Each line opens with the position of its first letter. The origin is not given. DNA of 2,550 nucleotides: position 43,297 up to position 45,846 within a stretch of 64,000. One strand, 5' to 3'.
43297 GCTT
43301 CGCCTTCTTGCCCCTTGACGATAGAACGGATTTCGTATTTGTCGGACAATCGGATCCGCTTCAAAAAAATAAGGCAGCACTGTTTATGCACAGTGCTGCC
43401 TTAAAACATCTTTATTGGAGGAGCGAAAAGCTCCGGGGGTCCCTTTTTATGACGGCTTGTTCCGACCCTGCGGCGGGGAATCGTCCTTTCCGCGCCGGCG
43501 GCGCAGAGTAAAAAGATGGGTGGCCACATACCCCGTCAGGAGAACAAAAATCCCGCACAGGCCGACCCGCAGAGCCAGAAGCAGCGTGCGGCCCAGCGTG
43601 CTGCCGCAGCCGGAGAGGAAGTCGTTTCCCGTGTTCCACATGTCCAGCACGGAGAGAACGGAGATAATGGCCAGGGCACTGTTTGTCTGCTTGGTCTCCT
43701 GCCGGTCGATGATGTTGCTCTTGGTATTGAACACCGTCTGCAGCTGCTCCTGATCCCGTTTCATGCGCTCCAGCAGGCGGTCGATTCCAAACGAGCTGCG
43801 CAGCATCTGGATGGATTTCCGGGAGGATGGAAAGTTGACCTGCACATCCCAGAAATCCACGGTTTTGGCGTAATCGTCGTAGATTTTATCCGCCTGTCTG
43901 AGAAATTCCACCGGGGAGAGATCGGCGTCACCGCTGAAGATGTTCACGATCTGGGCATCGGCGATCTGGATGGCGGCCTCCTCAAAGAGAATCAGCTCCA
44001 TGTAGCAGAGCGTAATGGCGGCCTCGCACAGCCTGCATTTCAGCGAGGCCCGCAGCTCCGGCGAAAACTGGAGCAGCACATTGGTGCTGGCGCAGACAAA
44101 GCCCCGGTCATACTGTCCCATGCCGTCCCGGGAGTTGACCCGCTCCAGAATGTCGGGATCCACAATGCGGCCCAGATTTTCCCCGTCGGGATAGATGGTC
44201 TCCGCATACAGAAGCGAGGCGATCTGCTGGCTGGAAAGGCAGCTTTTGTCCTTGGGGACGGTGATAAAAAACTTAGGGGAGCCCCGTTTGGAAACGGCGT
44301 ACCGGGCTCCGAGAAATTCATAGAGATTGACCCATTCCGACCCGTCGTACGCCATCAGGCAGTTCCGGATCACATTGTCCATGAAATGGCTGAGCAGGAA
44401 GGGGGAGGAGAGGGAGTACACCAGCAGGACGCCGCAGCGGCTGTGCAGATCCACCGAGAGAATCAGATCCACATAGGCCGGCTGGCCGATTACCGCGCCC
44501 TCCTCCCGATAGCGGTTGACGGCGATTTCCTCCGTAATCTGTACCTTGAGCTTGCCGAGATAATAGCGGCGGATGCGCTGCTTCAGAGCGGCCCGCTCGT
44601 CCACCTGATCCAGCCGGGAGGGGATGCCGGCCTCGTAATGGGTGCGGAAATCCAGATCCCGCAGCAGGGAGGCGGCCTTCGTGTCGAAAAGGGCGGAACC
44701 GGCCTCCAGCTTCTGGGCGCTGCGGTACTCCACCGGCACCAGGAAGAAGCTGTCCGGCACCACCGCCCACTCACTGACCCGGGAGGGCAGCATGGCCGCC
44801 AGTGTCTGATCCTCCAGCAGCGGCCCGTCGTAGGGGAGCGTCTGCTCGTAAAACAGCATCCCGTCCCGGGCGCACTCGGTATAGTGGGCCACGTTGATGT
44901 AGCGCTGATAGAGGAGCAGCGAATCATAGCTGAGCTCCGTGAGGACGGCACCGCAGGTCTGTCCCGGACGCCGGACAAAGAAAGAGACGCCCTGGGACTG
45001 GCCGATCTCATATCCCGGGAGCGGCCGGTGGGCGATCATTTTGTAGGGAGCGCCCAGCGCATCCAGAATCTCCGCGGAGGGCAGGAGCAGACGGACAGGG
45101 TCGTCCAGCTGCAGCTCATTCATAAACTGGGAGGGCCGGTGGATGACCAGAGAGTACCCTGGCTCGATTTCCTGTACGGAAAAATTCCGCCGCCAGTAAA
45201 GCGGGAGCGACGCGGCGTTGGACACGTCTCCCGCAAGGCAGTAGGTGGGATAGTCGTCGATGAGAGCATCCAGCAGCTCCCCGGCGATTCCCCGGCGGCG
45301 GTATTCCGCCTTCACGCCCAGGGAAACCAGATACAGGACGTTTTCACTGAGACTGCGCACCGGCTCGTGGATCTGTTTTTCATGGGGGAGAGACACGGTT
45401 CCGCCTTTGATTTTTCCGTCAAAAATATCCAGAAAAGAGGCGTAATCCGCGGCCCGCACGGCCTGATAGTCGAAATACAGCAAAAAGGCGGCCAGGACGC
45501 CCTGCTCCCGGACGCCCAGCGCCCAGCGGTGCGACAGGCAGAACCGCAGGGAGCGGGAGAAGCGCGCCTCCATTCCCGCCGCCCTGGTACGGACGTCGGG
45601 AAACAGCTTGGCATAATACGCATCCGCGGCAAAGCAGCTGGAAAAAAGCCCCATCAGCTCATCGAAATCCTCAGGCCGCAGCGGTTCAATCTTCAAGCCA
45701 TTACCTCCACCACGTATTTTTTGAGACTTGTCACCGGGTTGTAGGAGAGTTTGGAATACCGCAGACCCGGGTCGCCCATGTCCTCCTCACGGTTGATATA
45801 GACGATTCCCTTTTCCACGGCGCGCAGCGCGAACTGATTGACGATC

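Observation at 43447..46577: Coupled operon: DUF2156 (MprF-C-like aminoacyl-tRNA transferase fold) plus a GNAT fused to a CorA-like 2-TM tail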

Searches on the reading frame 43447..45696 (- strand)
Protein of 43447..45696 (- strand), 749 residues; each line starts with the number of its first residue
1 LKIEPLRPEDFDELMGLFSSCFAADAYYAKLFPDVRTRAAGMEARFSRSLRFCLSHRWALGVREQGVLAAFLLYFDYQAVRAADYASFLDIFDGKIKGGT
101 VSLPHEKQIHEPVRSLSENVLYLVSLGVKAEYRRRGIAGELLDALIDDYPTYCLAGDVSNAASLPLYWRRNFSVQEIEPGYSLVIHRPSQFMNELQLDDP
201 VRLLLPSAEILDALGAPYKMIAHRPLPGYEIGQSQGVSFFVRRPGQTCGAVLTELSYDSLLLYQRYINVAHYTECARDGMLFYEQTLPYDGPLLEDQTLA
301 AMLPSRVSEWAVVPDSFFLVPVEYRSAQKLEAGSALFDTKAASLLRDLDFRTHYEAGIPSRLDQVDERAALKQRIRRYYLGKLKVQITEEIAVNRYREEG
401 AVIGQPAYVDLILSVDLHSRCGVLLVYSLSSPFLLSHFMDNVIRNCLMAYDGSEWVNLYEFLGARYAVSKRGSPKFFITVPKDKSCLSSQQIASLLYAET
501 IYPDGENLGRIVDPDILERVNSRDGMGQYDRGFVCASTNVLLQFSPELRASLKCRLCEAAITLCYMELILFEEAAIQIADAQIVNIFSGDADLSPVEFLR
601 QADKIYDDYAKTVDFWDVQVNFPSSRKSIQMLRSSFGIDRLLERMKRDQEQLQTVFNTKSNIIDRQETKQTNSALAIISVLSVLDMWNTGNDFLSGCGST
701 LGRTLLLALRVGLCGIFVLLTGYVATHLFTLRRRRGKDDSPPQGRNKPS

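Call 3: search_protein_families(library=pfam, proteins=[window:43447-45696:-], max_evalue=1)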
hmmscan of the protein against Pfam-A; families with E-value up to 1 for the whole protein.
window:43447-45696:- (749 aa): 5 families
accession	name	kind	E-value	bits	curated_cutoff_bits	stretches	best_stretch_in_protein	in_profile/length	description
PF00583.31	Acetyltransf_1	-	5.9e-07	30.2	20.7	1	80-170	28-114/116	Acetyltransferase (GNAT) family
PF13527.13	Acetyltransf_9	-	3e-05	24.4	25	1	93-151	49-103/127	Acetyltransferase (GNAT) domain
PF13508.13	Acetyltransf_7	-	0.0011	19.8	27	1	111-172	28-82/84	Acetyltransferase (GNAT) domain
PF14542.12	Acetyltransf_CG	-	0.072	13.7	30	1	118-148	22-52/80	GCN5-related N-acetyl-transferase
PF15731.11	MqsA_antitoxin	-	0.23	12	30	1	637-685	73-121/131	Antitoxin component of bacterial toxin-antitoxin system, MqsA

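Call 4: search_protein_families(library=ncbifam, proteins=[window:43447-45696:-], max_evalue=1)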
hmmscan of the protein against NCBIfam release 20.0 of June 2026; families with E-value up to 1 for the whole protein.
window:43447-45696:- (749 aa): 3 families
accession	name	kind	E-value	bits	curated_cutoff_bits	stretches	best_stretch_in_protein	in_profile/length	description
TIGR01575.1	rimI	equivalog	0.004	17.3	86.4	1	123-181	58-121/132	ribosomal protein S18-alanine N-acetyltransferase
NF007338.0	PRK09831.1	equivalog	0.037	14.1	146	1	122-173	77-125/150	GNAT family N-acetyltransferase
NF033083.0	AAC_3_I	equivalog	0.13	12.5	200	1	121-145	78-102/145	AAC(3)-I family aminoglycoside N-acetyltransferase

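Call 6: search_protein_families(library=padloc, proteins=[window:43447-45696:-], max_evalue=1)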
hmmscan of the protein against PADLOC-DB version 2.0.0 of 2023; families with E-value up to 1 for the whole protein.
window:43447-45696:- (749 aa): 0 families

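Call 7: find_homologous_proteins(query=window:43447-45696:-)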
Query window:43447-45696:- (749 aa): 27 proteins with E <= 0.001 among 8000 candidates.
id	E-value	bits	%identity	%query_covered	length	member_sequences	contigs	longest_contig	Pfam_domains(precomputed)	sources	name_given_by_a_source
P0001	0.0e+0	1700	100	100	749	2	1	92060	PF00583.32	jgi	jgi:ribosomal protein S18 acetylase RimI-like enzyme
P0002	1.6e-232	792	50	98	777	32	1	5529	PF13508.14,PF00583.32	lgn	-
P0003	7.2e-225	767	49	97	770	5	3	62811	PF13508.14,PF00583.32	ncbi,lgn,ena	-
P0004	4.1e-223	761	48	98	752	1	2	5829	PF13508.14,PF00583.32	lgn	-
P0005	1.3e-220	753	49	98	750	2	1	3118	-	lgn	-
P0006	1.2e-211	723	47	98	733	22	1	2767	PF00583.32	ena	-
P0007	1.5e-210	720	48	97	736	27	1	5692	-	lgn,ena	-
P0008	7.2e-206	704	46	98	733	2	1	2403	PF00583.32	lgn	-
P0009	1.9e-200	686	45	99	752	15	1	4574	PF13508.14,PF00583.32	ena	-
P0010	2.0e-199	683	45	98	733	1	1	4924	PF00583.32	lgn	-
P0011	3.0e-192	659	44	98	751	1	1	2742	PF00583.32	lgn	-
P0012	8.7e-192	658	43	97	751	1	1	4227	PF00583.32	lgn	-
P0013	4.2e-190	652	44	97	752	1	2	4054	PF00583.32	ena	-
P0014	4.1e-188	646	44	98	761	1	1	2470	PF00583.32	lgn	-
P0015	9.9e-186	638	41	100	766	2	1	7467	PF00583.32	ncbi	-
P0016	4.3e-183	629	42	99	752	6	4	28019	PF00583.32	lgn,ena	-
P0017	1.2e-182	628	43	98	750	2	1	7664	PF00583.32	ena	-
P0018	2.1e-182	627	44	98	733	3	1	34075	PF00583.32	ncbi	-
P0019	5.6e-176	605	44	93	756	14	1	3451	PF13527.14,PF00583.32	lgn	-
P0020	1.0e-167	578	43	90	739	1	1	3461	PF00583.32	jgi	jgi:GNAT superfamily N-acetyltransferase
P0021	7.0e-167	575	43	91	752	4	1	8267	PF00583.32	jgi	jgi:ribosomal protein S18 acetylase RimI-like enzyme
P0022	5.5e-165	569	40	95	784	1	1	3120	PF00583.32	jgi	-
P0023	1.2e-164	568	43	92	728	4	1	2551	PF00583.32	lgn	-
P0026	8.1e-144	499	38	89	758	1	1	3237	PF13508.14,PF00583.32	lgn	-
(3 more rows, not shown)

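Call 10: find_related_loci(query=A1, collection=genome_contigs, flank=8000)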
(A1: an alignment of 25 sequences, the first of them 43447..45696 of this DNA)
Query A1 (749 aa) in genome_contigs; peptide patterns used: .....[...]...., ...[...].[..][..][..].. (x = any residue, [..] = any of these).
42 stretches matched a pattern; 25 encode a relative of the query (tblastn E <= 1e-3); 25 distinct loci.
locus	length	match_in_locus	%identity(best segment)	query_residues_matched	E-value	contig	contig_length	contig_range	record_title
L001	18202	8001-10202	50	1-732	0e+0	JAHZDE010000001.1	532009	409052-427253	MAG: Clostridiales bacterium isolate HRGM_Genome_2450 HRGM_Genome_2450_1, whole genome shotgun sequence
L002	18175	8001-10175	49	10-732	0e+0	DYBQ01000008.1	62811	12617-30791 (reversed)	MAG TPA_asm: Clostridiales bacterium isolate HRGM_Genome_2451 HRGM_Genome_2451_8, whole genome shotgun sequence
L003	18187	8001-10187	48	1-729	0e+0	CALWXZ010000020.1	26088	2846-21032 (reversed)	MAG: uncultured Flavonifractor sp. isolate BRZ_DS__bin10 genome assembly, contig: BRZ_DS__NODE_2199_length_26088_cov_8.2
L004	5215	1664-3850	48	1-729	0e+0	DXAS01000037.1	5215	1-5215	MAG TPA_asm: Candidatus Flavonifractor avicola isolate CHK178-4001 CHK178__C45376_L5215_SAMEA5754822, whole genome shotg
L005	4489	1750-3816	48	1-695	0e+0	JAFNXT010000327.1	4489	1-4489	MAG: Oscillospiraceae bacterium isolate RGIG219 Dairy_cattle_Cecum-6__c1061363, whole genome shotgun sequence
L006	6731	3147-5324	48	1-729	0e+0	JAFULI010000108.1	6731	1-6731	MAG: Oscillospiraceae bacterium isolate RGIG4599 Roe_deer_Rectum-3__c573782, whole genome shotgun sequence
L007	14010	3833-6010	45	1-729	0e+0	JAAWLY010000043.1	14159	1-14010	MAG: Lawsonibacter sp. isolate ABMPRH_161_11 SL341411_scaffold_10135, whole genome shotgun sequence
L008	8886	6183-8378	44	1-732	0e+0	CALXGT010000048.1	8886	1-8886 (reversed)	MAG: uncultured Clostridia bacterium isolate E0_DM__bin74 genome assembly, contig: E0_DM__k127_1710013, whole genome sho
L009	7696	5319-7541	44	1-745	0e+0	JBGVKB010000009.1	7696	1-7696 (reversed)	MAG: Oscillospiraceae bacterium isolate fecal_MAG_459 fecal_MAG_459_contig_0009, whole genome shotgun sequence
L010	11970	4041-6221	44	12-741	0e+0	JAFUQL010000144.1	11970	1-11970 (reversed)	MAG: Oscillospiraceae bacterium isolate RGIG4732 Roe_deer_Rectum.Co__c1000131, whole genome shotgun sequence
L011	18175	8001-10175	44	1-735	0e+0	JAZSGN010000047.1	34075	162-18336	MAG: Faecousia sp. isolate T1900044578_TS20190044.MAGScoT_cleanbin_000040 SGB_532_k141_1216400, whole genome shotgun seq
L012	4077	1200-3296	44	1-695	0e+0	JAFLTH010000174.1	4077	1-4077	MAG: Lachnospiraceae bacterium isolate HAN048 Seq174, whole genome shotgun sequence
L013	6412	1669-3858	40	2-728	0e+0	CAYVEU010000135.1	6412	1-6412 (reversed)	MAG TPA_asm: uncultured Christensenella sp. isolate SRP199465_co2_69 genome assembly, contig: NODE_37379_length_6412_cov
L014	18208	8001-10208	42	1-746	1e-180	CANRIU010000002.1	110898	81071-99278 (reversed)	MAG: uncultured Oscillospiraceae bacterium isolate Lapin-024__bin71 genome assembly, contig: Lapin-024__NODE_160_length_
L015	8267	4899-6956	43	2-681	7e-174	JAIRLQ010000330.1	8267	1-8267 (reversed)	MAG: Treponema sp. isolate Cc175_bin57 k119_473109, whole genome shotgun sequence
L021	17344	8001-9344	40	239-678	2e-97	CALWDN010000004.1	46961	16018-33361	MAG: uncultured Mediterraneibacter sp. isolate BRZ_AM__bin66 genome assembly, contig: BRZ_AM__NODE_889_length_46961_cov_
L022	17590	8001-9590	35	220-735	1e-96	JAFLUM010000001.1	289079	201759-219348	MAG: Oscillospiraceae bacterium isolate HAN079 Seq1, whole genome shotgun sequence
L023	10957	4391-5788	36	232-684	7e-94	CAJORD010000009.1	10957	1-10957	uncultured Synergistales bacterium isolate Rumen_Coassembly_mag_817 genome assembly, contig: k87_520112, whole genome sh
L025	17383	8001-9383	37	245-684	2e-87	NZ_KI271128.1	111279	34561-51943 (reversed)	Eubacterium ramulus ATCC 29099 Scaffold229, whole genome shotgun sequence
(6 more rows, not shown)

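Call 14: search_protein_families(library=pfam, proteins=[L021:5575-6498:+, L021:6449-7327:+, L021:7299-9509:+, L025:6461-7315:+, L025:7305-9545:+, L023:3629-5953:+, L022:7383-9596:+], max_evalue=0.1)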
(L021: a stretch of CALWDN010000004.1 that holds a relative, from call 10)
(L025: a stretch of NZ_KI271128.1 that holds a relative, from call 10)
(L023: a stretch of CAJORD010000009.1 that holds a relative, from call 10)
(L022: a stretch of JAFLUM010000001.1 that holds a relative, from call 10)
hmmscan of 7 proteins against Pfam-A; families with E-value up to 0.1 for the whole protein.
L021:5575-6498:+ (307 aa): 2 families
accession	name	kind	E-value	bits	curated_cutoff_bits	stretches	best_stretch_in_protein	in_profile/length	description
PF09924.15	LPG_synthase_C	-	3.6e-31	108.8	27.5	1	25-283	7-290/298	Phosphatidylglycerol lysyltransferase, C-terminal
PF13480.13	Acetyltransf_6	-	0.018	15.6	22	1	141-242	9-109/143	Acetyltransferase (GNAT) domain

L021:6449-7327:+ (292 aa): 1 family
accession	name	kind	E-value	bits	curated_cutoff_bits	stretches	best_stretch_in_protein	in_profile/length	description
PF04909.20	Amidohydro_2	-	3.8e-23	83.1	26.4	1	94-279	93-288/289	Amidohydrolase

L021:7299-9509:+ (736 aa): 0 families

L025:6461-7315:+ (284 aa): 1 family
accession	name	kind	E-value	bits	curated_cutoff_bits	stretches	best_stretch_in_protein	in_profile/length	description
PF04909.20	Amidohydro_2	-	2.9e-25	90.1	26.4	1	82-272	88-288/289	Amidohydrolase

L025:7305-9545:+ (746 aa): 3 families
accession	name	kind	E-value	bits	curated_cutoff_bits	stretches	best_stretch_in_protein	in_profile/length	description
PF02554.20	CstA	-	0.025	13.7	27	1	617-730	378-491/560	Carbon starvation protein CstA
PF20990.2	DUF2207_C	-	0.04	14.1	33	1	629-737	89-187/247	Predicted membrane protein (DUF2207) C-terminal domain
PF23380.1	VIN3_C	-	0.045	14.2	27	0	30-59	12-41/83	VIN3-like, C-terminal domain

L023:3629-5953:+ (774 aa): 0 families

L022:7383-9596:+ (737 aa): 1 family
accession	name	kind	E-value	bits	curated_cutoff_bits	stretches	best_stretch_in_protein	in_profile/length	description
PF20990.2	DUF2207_C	-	0.055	13.6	33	0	623-731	87-186/247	Predicted membrane protein (DUF2207) C-terminal domain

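Call 22: predict_structure(alignment_id=A1)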
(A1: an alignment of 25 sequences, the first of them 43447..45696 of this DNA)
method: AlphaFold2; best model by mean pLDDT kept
length: 749 residues; sequences in the alignment: 25
mean_pLDDT: 79.3   pTM: 0.65
mean pLDDT of the five models: 79.3, 77.3, 77.1, 76.4, 74.7
residues with pLDDT >= 90: 189; 70-90: 386; 50-70: 133; < 50: 41
segments of 3 or more residues with pLDDT < 50: 190-194, 361-370, 440-444, 500-503, 736-749
pLDDT, mean of each block of 10 residues (from residue 1): 89 94 87 90 91 92 91 93 87 79 86 80 94 89 87 89 89 88 81 60 93 91 90 89 86 94 87 85 88 66 71 83 89 71 83 69 45 78 81 60 80 90 88 60 64 87 91 86 86 74 59 74 60 79 85 85 89 90 80 75 82 66 78 84 80 72 67 65 66 60 71 77 70 49 38
secondary structure, 60 per line:
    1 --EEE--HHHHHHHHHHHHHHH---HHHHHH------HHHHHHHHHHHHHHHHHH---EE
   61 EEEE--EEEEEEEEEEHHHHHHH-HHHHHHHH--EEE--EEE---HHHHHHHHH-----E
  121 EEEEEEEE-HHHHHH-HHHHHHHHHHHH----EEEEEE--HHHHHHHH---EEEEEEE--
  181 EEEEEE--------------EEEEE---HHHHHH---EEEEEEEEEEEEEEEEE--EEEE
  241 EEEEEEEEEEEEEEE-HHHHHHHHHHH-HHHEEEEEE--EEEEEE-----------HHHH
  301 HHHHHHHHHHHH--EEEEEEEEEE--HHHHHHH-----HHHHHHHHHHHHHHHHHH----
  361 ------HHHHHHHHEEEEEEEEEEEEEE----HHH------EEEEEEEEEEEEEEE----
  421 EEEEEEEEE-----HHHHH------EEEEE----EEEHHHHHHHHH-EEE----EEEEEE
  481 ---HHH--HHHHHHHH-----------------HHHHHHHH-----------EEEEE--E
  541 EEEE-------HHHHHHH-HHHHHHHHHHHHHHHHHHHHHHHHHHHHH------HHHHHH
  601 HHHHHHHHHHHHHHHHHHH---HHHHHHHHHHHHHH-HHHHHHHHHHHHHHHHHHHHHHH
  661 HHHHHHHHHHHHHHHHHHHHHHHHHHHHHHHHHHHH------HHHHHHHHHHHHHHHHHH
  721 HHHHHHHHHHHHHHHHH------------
elements in order (helices of 4 or more, strands of 3 or more residues): E3-5 H8-22 H26-31 H38-55 E59-64 E67-76 H77-83 H85-92 E95-97 E100-102 H106-114 E120-128 H130-135 H137-148 E153-158 H161-168 E172-178 E181-186 E201-205 H209-214 E218-234 E237-255 H257-267 E272-277 E280-285 H297-312 E315-324 H327-333 H339-356 H367-374 E375-388 E402-416 E421-429 H435-439 E446-450 E455-457 H458-466 E468-470 E475-480 H489-496 H514-521 E533-537 E540-544 H552-558 H560-588 H595-619 H623-636 H638-696 H703-737

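Call 24: fold_search(model_id=the predicted structure, library=pdb)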
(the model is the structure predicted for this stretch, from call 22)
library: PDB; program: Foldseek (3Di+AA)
matches with E <= 10: 538; with E <= 0.001: 37
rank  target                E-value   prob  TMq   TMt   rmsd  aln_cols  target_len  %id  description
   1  4m85_C                1.2e-06  1.00  0.18  0.65   5.8       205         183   18  Crystal structure of N-acetyltransferase from Staphylococcus aureus Mu50 (released 2014-09-17)
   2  4m85_A                4.4e-06  1.00  0.18  0.64   6.8       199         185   19  Crystal structure of N-acetyltransferase from Staphylococcus aureus Mu50 (released 2014-09-17)
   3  4m85_B                5.9e-06  1.00  0.18  0.61   7.2       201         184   19  Crystal structure of N-acetyltransferase from Staphylococcus aureus Mu50 (released 2014-09-17)
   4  1u6m_A                2.3e-05  1.00  0.17  0.55   6.6       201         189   16  The crystal structure of acetyltransferase (released 2004-12-14)
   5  3qb8_A                4.4e-05  1.00  0.19  0.65   5.5       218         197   14  Paramecium Chlorella Bursaria Virus1 Putative ORF A654L is a Polyamine Acetyltransferase (released 2012-01-25)
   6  7k09_A                6.0e-05  1.00  0.20  0.68   5.1       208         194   16  Puromycin N-acetyltransferase in complex with acetyl-CoA (released 2021-03-17)
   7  5k9n_A                8.1e-05  1.00  0.18  0.58   5.7       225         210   14  Structural and Mechanistic Analysis of Drosophila melanogaster Polyamine N acetyltransferase, an enzyme that Catalyzes (released 2017-06-07)
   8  7k09_B                8.5e-05  1.00  0.20  0.67   5.0       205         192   16  Puromycin N-acetyltransferase in complex with acetyl-CoA (released 2021-03-17)
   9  6v3t_A                8.9e-05  1.00  0.17  0.53   7.5       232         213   11  X-Ray Crystal Structure of Tribolium castaneum Arylalkylamine N-acyltransferase in Complex with Acetyl-CoA (released 2020-02-05)
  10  4j3g_C                9.4e-05  1.00  0.15  0.59   6.6       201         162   16  Crystal structure of Ribosomal-protein-alanine N-acetyltransferase from Brucella melitensis (released 2013-03-13)
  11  2qec                  9.9e-05  1.00  0.17  0.63   6.1       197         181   15  Crystal structure of histone acetyltransferase HPA2 and related acetyltransferase (NP_600742.1) from Corynebacterium glu (released 2007-07-10)
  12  7k0a_A                1.0e-04  1.00  0.20  0.66   4.9       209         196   16  Puromycin N-acetyltransferase in complex with acetylated puromycin and CoA (released 2021-03-17)
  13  7k09_D                1.1e-04  1.00  0.20  0.67   5.0       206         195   16  Puromycin N-acetyltransferase in complex with acetyl-CoA (released 2021-03-17)
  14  8wmb                  1.5e-04  1.00  0.17  0.53   6.9       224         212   14  Crystal Structure of Drosophila melanogaster D46A Dopamine N-Acetyltransferase in Complex with Acetyl-CoA (released 2024-10-02)
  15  7ciu_A                1.5e-04  1.00  0.16  0.52  17.6       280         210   12  Crystal Structure of Agmatine N-Acetyltransferase mutant S171A apo form (released 2021-07-21)
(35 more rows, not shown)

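Call 39: search_protein_families(library=padloc, proteins=[L025:7305-9545:+], max_evalue=0.1)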
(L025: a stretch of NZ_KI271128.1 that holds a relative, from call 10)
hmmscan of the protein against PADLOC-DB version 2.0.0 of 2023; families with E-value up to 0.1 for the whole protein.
L025:7305-9545:+ (746 aa): 0 families

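Call 67: search_protein_families(library=pfam, proteins=[L025:7305-8000:+], max_evalue=10)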
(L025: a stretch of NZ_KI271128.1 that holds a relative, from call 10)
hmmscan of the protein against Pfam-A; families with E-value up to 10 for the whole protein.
L025:7305-8000:+ (232 aa): 1 family
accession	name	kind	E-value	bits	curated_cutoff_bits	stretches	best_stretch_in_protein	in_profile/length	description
PF23380.1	VIN3_C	-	0.024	15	27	1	30-59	12-41/83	VIN3-like, C-terminal domain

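Call 73: find_related_loci(query=A1, collection=metagenome_contigs, flank=4000)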
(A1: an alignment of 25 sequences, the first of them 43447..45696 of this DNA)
Query A1 (749 aa) in metagenome_contigs; peptide patterns used: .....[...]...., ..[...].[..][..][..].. (x = any residue, [..] = any of these).
311 stretches matched a pattern; 70 encode a relative of the query (tblastn E <= 1e-3); 70 distinct loci.
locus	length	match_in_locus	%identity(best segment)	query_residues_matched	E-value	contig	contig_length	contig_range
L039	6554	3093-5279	48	1-729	0e+0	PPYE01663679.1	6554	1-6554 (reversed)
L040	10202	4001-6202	50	1-732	0e+0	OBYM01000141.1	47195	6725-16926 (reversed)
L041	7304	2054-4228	45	1-729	0e+0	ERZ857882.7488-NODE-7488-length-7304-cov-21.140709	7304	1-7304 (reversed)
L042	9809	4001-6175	45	1-729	0e+0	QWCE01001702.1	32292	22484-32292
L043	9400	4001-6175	45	1-729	0e+0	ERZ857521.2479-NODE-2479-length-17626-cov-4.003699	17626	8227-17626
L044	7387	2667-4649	46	65-729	0e+0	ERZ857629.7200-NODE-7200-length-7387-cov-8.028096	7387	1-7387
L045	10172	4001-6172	39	1-729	0e+0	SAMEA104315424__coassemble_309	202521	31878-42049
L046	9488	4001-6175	45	1-729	0e+0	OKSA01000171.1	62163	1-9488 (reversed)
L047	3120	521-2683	40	2-711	0e+0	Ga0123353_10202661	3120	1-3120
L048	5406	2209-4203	41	13-666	2e-175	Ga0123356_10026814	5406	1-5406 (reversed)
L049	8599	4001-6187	40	1-730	6e-171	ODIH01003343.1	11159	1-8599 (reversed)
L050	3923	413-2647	39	6-737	8e-169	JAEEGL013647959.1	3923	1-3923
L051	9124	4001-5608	46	196-729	7e-158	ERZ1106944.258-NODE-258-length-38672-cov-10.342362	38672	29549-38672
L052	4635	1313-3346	38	11-681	2e-158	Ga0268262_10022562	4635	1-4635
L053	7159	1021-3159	37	1-693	4e-150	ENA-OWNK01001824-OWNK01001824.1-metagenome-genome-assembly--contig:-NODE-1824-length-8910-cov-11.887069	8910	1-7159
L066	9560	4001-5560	39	188-695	3e-119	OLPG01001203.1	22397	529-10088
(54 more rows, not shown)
